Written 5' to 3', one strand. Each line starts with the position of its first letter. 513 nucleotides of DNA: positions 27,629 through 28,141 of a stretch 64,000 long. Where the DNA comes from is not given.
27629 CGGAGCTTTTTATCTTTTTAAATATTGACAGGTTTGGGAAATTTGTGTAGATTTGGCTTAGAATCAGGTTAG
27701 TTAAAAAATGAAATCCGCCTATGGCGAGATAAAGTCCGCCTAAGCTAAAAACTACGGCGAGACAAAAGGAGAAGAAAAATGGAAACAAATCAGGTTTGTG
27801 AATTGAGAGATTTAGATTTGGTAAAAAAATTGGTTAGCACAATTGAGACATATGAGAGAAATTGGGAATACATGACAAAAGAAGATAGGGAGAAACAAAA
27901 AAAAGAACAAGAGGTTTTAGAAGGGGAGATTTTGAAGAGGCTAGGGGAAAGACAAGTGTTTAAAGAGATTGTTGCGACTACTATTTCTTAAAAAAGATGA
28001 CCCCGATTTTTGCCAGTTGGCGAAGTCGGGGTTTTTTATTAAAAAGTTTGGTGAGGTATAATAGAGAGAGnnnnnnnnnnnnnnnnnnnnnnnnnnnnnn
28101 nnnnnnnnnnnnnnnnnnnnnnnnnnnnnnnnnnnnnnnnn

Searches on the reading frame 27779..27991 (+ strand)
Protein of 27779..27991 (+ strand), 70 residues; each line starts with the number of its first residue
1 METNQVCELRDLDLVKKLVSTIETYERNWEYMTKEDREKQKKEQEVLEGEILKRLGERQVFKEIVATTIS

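Call 16: search_protein_families(library=pfam, proteins=[window:27779-27991:+], max_evalue=0.01)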
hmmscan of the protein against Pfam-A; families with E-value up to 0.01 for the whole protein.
window:27779-27991:+ (70 aa): 0 families

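Call 75: search_protein_families(library=pfam, proteins=[window:27779-27991:+], max_evalue=0.01)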
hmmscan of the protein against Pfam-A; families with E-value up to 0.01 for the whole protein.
window:27779-27991:+ (70 aa): 0 families
